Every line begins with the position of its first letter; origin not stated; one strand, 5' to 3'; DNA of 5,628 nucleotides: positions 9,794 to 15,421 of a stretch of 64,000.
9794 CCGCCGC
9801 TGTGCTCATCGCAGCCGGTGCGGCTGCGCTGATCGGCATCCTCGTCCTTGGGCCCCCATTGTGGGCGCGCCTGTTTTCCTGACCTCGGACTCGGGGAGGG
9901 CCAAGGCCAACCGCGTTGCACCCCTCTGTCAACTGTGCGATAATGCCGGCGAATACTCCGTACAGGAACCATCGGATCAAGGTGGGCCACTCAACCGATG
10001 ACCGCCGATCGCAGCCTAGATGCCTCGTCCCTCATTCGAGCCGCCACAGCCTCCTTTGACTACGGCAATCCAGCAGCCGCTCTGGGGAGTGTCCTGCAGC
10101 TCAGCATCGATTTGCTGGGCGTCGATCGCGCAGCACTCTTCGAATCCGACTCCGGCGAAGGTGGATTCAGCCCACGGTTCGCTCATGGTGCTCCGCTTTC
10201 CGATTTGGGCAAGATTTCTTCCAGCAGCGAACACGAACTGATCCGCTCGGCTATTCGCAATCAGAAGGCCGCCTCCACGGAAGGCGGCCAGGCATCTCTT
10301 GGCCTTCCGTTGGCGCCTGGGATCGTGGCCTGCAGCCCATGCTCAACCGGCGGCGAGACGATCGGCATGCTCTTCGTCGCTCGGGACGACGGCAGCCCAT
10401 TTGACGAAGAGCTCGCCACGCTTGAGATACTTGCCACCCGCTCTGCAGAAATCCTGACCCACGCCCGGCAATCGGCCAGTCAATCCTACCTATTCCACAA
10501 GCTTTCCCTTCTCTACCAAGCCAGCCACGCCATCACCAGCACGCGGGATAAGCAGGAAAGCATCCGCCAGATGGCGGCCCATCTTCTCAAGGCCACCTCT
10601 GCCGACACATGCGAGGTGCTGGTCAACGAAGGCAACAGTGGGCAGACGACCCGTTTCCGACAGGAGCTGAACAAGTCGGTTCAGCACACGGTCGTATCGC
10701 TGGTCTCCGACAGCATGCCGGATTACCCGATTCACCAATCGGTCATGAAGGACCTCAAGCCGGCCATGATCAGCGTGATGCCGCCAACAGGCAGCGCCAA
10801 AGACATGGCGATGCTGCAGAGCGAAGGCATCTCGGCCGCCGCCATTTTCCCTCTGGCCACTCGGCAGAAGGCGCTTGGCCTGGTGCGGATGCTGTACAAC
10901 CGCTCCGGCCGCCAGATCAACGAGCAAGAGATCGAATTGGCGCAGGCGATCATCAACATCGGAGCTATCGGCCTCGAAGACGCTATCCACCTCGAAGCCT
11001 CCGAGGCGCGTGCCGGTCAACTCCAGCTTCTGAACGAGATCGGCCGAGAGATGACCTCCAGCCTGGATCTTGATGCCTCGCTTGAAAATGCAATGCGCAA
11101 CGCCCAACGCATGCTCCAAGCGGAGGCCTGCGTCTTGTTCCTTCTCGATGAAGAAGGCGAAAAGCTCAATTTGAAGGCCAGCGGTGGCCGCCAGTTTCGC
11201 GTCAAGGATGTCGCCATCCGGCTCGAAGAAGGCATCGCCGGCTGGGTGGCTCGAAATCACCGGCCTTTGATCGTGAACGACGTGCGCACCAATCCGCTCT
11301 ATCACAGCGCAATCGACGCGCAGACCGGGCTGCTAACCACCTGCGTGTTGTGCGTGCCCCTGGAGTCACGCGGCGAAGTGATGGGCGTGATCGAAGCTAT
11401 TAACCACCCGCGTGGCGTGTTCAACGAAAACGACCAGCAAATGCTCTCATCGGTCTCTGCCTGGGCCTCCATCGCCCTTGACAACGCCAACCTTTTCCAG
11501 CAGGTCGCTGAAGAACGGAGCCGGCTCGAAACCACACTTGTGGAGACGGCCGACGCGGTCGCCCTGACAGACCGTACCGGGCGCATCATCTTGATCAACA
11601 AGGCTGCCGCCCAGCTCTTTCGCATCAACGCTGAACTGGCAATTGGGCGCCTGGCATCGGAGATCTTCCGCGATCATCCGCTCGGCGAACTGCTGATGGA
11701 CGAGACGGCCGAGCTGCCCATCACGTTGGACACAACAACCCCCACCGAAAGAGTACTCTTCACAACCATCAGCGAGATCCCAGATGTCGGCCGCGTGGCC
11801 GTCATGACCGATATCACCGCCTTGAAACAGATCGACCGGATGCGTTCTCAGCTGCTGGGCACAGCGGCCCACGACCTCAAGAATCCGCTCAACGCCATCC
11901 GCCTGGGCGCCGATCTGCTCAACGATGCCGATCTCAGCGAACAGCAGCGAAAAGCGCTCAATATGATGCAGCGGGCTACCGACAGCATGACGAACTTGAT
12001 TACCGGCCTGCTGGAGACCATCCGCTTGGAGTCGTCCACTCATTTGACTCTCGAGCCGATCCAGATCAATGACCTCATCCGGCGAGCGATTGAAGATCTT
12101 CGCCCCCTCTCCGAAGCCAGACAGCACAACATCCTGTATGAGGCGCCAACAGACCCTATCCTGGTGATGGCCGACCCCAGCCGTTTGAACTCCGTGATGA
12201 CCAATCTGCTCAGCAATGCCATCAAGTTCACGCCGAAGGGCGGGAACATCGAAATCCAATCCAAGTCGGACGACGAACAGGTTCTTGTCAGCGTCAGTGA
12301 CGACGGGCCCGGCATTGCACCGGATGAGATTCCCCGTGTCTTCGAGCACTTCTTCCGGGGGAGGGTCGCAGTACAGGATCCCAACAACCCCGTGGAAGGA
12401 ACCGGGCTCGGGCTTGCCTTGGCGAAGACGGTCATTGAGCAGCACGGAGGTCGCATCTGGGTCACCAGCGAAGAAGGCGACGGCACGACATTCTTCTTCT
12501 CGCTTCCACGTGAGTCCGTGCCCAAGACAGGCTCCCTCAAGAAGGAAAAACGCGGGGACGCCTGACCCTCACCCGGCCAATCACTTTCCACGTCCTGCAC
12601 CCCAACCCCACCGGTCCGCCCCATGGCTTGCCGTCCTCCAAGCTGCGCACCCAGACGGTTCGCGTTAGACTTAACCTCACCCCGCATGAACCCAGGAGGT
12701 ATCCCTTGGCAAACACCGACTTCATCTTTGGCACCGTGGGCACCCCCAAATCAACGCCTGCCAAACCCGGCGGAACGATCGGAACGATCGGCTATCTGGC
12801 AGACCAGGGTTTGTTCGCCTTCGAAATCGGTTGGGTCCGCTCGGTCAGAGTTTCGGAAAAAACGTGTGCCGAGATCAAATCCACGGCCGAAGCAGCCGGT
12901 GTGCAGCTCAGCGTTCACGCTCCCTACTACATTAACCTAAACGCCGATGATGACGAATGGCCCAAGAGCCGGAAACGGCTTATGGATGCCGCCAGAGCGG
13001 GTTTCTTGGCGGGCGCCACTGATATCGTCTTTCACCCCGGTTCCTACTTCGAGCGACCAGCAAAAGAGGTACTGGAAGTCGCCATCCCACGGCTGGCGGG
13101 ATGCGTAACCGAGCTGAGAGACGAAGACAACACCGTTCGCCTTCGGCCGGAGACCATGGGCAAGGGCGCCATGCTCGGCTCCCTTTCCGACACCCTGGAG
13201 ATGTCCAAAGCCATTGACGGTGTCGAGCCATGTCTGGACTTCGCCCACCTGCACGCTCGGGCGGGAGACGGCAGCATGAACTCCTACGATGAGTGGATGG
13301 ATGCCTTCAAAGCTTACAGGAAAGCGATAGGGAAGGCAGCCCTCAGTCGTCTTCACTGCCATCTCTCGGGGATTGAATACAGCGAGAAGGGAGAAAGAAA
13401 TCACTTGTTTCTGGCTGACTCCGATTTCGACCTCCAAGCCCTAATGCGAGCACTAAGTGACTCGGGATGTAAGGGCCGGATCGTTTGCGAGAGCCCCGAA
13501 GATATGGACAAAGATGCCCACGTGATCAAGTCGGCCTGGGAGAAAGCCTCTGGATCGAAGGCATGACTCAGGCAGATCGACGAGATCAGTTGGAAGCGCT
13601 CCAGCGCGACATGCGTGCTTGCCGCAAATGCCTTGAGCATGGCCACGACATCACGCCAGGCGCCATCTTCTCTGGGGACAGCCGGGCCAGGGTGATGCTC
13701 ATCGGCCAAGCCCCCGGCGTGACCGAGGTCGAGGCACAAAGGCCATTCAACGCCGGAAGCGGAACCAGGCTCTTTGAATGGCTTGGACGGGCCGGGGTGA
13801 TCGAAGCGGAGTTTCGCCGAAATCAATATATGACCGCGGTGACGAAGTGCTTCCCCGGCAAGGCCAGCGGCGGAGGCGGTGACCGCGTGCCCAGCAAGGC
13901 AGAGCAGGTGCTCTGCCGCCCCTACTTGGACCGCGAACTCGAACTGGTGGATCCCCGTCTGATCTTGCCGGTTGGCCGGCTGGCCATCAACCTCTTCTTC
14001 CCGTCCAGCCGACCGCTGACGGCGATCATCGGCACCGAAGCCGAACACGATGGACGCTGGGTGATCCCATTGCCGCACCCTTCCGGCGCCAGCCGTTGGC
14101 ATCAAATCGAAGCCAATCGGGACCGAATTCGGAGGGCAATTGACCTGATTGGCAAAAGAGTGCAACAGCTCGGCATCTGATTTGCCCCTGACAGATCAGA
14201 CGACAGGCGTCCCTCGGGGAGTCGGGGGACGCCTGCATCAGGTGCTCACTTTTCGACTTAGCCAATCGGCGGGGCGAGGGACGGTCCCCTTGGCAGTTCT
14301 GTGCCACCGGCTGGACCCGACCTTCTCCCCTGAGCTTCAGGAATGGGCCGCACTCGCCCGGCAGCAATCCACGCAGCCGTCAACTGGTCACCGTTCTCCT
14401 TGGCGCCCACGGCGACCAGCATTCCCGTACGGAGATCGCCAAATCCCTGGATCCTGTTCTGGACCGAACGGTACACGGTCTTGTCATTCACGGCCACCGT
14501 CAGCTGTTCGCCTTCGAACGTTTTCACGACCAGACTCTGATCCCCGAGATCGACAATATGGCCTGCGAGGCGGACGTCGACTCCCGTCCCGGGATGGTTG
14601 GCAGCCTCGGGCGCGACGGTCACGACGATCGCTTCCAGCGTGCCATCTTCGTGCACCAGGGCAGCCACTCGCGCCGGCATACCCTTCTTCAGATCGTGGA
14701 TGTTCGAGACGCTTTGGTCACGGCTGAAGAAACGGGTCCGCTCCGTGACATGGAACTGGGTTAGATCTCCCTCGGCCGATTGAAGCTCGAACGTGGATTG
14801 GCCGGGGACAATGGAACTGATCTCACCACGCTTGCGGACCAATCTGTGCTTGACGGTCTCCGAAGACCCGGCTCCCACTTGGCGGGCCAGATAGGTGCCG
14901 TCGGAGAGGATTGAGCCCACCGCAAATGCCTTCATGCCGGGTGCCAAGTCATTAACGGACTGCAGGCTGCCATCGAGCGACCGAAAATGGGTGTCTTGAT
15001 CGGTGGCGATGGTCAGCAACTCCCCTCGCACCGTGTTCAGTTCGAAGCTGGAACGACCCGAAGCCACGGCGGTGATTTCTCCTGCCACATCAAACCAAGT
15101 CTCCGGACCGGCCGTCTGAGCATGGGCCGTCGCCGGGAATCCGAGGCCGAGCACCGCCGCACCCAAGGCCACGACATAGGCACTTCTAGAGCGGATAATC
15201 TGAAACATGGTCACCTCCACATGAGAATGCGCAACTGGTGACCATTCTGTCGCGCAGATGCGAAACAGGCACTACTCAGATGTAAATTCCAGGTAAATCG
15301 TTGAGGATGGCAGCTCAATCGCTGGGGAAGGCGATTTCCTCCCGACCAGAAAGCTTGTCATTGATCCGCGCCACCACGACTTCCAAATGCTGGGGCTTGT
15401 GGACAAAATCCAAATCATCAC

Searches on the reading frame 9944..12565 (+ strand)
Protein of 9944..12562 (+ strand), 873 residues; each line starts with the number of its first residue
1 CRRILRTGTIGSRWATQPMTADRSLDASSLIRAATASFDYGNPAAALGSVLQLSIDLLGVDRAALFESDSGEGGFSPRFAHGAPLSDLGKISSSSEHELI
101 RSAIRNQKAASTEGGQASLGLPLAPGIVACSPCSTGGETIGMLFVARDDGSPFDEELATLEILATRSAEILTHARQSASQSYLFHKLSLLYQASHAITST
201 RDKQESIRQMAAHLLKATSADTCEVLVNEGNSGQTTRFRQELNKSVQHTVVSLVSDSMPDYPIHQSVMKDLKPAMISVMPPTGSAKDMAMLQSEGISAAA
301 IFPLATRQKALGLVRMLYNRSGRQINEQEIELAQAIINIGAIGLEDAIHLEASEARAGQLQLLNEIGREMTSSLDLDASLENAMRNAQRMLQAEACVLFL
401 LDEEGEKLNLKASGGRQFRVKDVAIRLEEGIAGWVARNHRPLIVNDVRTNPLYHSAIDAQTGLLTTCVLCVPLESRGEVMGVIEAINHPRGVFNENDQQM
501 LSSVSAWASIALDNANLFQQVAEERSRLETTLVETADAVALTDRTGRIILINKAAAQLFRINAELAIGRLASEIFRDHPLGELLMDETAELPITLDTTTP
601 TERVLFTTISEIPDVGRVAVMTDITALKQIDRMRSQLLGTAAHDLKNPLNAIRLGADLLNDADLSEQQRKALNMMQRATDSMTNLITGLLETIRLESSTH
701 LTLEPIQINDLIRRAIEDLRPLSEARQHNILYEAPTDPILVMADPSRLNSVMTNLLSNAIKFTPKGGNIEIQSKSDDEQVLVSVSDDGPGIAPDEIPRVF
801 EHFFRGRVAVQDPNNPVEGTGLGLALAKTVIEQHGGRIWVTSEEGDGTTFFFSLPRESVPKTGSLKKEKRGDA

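Call 7: search_protein_families(library=pfam, proteins=[window:9944-12562:+])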
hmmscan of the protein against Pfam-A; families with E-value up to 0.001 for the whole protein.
window:9944-12562:+ (873 aa): 11 families
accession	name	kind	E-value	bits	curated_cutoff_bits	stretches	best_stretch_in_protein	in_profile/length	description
PF02518.31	HATPase_c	-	1.1e-31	110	26.4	1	744-857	2-110/111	Histidine kinase-, DNA gyrase B-, and HSP90-like ATPase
PF13185.12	GAF_2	-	1.5e-28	100.2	28.6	1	374-513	2-136/136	GAF domain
PF01590.32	GAF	-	5.1e-28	98.7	22.4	1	375-512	1-133/133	GAF domain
PF13492.12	GAF_3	-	6.4e-23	82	27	1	375-514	1-129/129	GAF domain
PF00512.31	HisKA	-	1.4e-13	51.1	26.9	1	633-697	1-65/66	His Kinase A (phospho-acceptor) domain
PF08448.16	PAS_4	-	2.7e-06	28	23.1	1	536-627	5-108/110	PAS fold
PF13188.13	PAS_8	-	6e-05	23.2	21.8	1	528-580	3-52/65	PAS domain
PF12860.13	PAS_7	-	6.2e-05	23.6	27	0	537-630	6-113/115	PAS fold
PF00989.32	PAS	-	0.00011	22.7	22.6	1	532-572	7-47/113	PAS fold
PF13581.12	HATPase_c_2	-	0.00038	20.9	27.4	0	754-833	42-111/127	Histidine kinase-like ATPase domain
PF13426.13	PAS_9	-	0.00053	20.7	27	0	537-625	2-102/103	PAS domain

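Call 45: find_homologous_proteins(query=window:9998-12565:+, max_evalue=1e-100)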
Query window:9998-12565:+ (855 aa): 246 proteins with E <= 1e-100 among 8000 candidates; the best 120 are listed.
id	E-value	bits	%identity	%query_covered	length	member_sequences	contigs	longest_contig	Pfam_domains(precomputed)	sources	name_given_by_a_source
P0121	0.0e+0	1840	99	100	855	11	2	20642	PF13185.13,PF01590.33,PF08448.17,PF02518.32,PF13492.13,PF00512.32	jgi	-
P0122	0.0e+0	1656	87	100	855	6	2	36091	PF13185.13,PF12860.14,PF01590.33,PF08448.17,PF02518.32,PF13492.13,PF00512.32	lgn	-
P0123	0.0e+0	1539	82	99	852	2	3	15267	PF13185.13,PF12860.14,PF01590.33,PF08448.17,PF02518.32,PF13492.13,PF00512.32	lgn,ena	-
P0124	0.0e+0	1426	75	99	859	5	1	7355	PF13185.13,PF01590.33,PF08448.17,PF02518.32,PF13492.13,PF00512.32,PF00989.32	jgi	jgi:PAS domain S-box-containing protein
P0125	0.0e+0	1421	75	100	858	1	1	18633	PF13185.13,PF12860.14,PF01590.33,PF02518.32,PF13492.13,PF00512.32,PF00989.32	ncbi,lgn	ncbi:MAG: GAF domain-containing protein [Anaerolineales bacterium]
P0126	0.0e+0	1413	74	100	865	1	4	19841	PF13185.13,PF01590.33,PF08448.17,PF02518.32,PF13492.13,PF00512.32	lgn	-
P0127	0.0e+0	1411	74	100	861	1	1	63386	PF13185.13,PF01590.33,PF02518.32,PF13492.13,PF00512.32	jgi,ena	-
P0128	0.0e+0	1410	74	100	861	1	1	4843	PF13185.13,PF01590.33,PF02518.32,PF13492.13,PF00512.32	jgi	jgi:two-component system NtrC family sensor kinase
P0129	0.0e+0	1409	74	100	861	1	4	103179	PF13185.13,PF01590.33,PF02518.32,PF13492.13,PF00512.32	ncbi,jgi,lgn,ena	ncbi:MAG TPA: GAF domain-containing protein [Anaerolineales bacterium]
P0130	0.0e+0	1406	74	100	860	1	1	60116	PF13185.13,PF01590.33,PF08448.17,PF02518.32,PF13492.13,PF00512.32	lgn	-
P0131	0.0e+0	1402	74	99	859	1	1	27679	PF13185.13,PF01590.33,PF02518.32,PF13492.13,PF00512.32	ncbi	-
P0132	0.0e+0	1400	73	100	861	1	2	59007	PF13185.13,PF01590.33,PF02518.32,PF13492.13,PF00512.32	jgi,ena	-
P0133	0.0e+0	1398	73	100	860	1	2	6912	PF13185.13,PF01590.33,PF02518.32,PF13492.13,PF00512.32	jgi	jgi:PAS domain S-box-containing protein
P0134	0.0e+0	1398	73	100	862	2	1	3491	PF13185.13,PF01590.33,PF02518.32,PF13492.13,PF00512.32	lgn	-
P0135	0.0e+0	1391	72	100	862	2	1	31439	PF13185.13,PF01590.33,PF13581.13,PF08448.17,PF02518.32,PF13492.13,PF00512.32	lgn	-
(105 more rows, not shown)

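Call 46: find_encoding_contigs(protein=P0122, flank=10000, max_places=2)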
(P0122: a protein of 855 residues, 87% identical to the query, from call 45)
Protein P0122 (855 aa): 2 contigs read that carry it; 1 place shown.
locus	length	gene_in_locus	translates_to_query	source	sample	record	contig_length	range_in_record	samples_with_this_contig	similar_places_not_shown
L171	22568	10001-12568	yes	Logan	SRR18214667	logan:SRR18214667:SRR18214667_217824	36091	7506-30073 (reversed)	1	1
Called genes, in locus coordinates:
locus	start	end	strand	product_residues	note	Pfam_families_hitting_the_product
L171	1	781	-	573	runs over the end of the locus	PF03065:Glyco_hydro_57, PF09210:BE_C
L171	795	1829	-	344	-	PF01012:ETF, PF00766:ETF_alpha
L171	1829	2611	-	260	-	PF01012:ETF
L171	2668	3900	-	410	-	PF02771:Acyl-CoA_dh_N, PF02770:Acyl-CoA_dh_M, PF00441:Acyl-CoA_dh_1, PF08028:Acyl-CoA_dh_2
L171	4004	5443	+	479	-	PF23914:TPR_CcmH_CycH (faint), PF07719:TPR_2 (faint), PF13428:TPR_14 (faint), PF00515:TPR_1 (faint), PF13432:TPR_16 (faint), PF14559:TPR_19 (weak), PF13181:TPR_8 (faint), PF14559:TPR_19 (weak), +2 more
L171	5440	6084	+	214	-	-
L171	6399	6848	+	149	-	PF09424:YqeY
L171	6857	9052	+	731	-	PF07697:7TMR-HDED, PF07698:7TM-7TMR_HD, PF01966:HD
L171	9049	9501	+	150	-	PF02130:YbeY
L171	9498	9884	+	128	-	PF01219:DAGK_prokar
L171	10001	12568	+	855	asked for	PF01590:GAF (weak), PF12860:PAS_7 (faint), PF01590:GAF, PF13185:GAF_2, PF13492:GAF_3, PF08448:PAS_4 (weak), PF00512:HisKA, PF02518:HATPase_c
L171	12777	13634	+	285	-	PF01261:AP_endonuc_2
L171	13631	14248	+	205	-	PF03167:UDG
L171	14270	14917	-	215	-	PF01712:dNK, PF13238:AAA_18 (faint)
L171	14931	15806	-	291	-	PF19459:DUF5996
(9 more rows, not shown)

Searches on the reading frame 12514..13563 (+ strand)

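Call 8: search_protein_families(library=pfam, proteins=[window:12514-13563:+])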
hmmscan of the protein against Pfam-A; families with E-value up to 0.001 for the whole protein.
window:12514-13563:+ (350 aa): 1 family
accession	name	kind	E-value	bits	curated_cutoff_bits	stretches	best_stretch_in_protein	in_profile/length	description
PF01261.30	AP_endonuc_2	-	6.4e-28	98.5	31.1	1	95-330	4-232/249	Xylose isomerase-like TIM barrel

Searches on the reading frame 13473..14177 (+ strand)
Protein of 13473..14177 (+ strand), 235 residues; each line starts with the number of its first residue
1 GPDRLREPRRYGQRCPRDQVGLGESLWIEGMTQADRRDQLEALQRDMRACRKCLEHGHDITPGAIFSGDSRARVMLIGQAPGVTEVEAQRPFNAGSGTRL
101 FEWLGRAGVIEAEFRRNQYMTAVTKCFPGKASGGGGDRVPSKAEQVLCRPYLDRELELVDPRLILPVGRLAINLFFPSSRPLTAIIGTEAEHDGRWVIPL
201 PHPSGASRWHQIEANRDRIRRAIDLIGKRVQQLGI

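Call 8: search_protein_families(library=pfam, proteins=[window:13473-14177:+])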
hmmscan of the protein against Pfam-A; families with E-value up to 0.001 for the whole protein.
window:13473-14177:+ (235 aa): 1 family
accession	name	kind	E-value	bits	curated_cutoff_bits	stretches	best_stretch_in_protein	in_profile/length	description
PF03167.25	UDG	-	9.1e-27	94.3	24.3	1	68-212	4-127/141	Uracil DNA glycosylase superfamily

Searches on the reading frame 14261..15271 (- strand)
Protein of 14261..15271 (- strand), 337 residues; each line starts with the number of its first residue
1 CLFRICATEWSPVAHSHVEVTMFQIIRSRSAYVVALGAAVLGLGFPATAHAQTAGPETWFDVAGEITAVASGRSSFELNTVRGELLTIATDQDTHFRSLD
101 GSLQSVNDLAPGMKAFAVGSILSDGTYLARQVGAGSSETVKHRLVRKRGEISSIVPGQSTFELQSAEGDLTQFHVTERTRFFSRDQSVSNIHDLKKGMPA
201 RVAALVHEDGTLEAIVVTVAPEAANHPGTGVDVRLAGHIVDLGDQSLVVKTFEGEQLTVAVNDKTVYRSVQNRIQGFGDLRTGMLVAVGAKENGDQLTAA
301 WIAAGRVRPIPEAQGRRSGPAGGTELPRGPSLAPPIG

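Call 8: search_protein_families(library=pfam, proteins=[window:14261-15271:-])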
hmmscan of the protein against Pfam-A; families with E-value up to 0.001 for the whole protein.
window:14261-15271:- (337 aa): 1 family
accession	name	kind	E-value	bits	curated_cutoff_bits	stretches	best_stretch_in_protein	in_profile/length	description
PF18914.6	DUF5666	-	1.6e-14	54.3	27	2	237-302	2-59/60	Domain of unknown function (DUF5666)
